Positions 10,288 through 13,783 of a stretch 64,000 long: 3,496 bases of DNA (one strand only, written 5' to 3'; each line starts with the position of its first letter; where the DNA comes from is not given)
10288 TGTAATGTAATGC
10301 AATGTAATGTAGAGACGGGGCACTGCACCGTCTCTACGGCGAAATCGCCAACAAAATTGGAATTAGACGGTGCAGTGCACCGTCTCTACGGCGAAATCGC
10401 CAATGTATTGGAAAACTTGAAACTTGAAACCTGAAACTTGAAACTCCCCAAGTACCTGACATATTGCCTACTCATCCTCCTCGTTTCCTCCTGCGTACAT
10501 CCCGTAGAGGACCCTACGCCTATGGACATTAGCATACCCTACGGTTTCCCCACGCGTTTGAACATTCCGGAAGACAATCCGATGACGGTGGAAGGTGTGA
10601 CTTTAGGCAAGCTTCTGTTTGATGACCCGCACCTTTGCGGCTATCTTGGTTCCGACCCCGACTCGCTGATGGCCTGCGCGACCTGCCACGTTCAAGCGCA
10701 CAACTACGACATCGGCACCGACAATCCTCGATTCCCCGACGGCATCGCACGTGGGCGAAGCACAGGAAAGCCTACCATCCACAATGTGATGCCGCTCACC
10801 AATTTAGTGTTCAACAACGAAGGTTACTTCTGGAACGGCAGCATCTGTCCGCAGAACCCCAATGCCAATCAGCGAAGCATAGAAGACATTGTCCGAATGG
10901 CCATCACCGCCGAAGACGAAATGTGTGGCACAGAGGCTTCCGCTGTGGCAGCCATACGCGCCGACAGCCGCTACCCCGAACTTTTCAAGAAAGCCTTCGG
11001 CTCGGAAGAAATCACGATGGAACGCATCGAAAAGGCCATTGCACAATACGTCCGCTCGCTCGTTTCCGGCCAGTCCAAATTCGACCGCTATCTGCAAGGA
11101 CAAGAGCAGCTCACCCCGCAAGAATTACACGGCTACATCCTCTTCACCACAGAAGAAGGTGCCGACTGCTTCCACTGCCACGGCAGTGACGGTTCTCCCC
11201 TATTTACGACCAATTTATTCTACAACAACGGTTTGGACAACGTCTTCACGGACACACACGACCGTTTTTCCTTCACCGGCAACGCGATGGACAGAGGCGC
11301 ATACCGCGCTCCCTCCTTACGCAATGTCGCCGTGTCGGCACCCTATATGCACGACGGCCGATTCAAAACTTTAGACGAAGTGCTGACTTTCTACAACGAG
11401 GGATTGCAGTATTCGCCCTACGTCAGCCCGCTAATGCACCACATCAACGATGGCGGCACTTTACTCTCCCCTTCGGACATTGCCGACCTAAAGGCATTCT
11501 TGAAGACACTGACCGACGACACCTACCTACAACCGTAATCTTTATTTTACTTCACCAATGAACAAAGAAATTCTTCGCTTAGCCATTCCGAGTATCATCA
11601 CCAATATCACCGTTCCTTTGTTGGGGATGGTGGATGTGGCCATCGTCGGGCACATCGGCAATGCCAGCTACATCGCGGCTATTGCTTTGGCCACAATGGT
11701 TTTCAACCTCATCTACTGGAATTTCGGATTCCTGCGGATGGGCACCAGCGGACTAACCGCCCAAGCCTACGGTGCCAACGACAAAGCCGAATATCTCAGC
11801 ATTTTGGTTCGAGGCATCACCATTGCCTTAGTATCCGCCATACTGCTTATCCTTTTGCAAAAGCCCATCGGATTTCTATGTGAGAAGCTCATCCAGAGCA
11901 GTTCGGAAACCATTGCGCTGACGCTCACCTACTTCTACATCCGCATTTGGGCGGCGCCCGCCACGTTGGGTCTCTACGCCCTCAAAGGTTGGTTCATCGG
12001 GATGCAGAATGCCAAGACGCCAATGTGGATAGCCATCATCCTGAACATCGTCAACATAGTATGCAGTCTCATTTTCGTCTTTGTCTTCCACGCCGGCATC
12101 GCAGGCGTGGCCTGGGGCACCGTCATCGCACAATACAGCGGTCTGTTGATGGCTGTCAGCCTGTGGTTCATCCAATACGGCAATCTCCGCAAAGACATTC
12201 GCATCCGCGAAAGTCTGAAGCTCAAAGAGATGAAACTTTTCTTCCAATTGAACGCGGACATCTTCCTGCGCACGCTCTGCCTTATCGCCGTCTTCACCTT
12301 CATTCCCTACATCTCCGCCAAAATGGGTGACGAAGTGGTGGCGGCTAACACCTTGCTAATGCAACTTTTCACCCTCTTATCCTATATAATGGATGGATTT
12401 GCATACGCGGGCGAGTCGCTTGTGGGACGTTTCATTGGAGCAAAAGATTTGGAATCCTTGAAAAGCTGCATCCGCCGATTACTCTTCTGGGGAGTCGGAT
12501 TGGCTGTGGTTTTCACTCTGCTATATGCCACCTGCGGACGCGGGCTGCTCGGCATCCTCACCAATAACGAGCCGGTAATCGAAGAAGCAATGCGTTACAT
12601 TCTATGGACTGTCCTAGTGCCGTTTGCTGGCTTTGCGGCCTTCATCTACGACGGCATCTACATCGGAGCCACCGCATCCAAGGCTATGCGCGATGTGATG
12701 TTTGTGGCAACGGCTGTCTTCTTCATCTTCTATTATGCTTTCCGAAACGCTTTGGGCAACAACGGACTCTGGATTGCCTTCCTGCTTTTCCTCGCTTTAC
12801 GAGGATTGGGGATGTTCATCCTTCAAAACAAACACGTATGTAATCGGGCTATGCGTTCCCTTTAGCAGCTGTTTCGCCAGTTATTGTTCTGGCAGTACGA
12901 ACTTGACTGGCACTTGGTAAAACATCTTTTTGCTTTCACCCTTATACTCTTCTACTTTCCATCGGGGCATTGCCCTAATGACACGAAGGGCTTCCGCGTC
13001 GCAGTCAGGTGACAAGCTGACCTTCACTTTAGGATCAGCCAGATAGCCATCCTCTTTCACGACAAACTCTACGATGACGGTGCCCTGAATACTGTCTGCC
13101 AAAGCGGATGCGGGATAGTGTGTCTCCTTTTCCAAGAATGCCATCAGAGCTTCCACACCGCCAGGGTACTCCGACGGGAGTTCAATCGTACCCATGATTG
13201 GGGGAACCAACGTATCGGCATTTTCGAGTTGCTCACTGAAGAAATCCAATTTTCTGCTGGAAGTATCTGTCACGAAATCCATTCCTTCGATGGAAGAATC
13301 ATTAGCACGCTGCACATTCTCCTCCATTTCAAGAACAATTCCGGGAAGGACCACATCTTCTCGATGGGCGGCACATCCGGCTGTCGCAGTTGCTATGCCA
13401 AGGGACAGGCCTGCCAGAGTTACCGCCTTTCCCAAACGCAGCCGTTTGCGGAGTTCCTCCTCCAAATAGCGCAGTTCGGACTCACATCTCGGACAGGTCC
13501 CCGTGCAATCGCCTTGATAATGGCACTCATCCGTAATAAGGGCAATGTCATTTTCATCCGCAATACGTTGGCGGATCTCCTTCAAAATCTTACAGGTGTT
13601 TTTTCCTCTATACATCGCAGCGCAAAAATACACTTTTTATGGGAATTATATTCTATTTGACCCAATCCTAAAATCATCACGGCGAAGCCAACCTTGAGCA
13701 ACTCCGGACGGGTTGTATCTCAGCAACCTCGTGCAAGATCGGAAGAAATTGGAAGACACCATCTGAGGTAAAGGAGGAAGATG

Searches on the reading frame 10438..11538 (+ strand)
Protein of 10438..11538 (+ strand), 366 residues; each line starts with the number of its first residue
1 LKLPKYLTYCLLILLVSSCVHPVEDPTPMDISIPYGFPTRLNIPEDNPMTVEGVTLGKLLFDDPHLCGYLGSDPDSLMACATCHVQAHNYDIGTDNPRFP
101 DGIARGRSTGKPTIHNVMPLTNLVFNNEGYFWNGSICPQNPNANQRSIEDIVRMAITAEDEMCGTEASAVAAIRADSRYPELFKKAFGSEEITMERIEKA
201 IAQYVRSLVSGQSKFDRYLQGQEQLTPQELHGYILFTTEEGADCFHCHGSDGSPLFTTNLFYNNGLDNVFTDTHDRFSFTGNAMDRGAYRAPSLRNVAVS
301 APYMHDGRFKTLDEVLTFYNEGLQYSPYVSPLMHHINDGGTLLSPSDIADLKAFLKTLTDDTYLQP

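Call 80: search_protein_families(library=pfam, proteins=[window:10438-11538:+], max_evalue=0.001)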
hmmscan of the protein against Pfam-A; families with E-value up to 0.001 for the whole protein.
window:10438-11538:+ (366 aa): 3 families
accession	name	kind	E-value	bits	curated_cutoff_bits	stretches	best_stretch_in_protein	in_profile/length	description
PF03150.19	CCP_MauG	-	6.6e-37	127.9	25.6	1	52-224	2-149/149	Di-haem cytochrome c peroxidase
PF21419.2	RoxA-like_Cyt-c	-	0.00011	22.1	26.7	1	288-317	1-30/39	RoxA-like, cytochrome c-like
PF00034.26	Cytochrom_C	-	0.0003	22.5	21.3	0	242-358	10-89/90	Cytochrome c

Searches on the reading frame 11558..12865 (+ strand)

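Call 80: search_protein_families(library=pfam, proteins=[window:11558-12865:+], max_evalue=0.001)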
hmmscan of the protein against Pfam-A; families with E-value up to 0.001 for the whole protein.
window:11558-12865:+ (435 aa): 1 family
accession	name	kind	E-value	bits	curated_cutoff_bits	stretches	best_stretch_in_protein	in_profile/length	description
PF01554.23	MatE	-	1.1e-38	132.9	24.9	2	11-170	1-159/161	MatE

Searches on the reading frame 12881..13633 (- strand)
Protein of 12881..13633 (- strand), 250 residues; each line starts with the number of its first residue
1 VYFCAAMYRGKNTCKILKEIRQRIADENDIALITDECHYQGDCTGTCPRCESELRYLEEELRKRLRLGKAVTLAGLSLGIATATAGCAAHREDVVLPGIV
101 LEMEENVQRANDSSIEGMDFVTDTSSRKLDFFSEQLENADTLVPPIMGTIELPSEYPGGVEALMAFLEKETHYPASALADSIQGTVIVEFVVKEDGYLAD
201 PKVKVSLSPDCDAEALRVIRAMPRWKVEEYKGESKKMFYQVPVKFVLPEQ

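Call 80: search_protein_families(library=pfam, proteins=[window:12881-13633:-], max_evalue=0.001)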
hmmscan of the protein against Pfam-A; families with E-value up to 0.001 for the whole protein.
window:12881-13633:- (250 aa): 1 family
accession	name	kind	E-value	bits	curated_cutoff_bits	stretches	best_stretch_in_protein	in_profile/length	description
PF03544.19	TonB_C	-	1.4e-14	54.7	24.6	1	170-247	2-79/79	Gram-negative bacterial TonB protein C-terminal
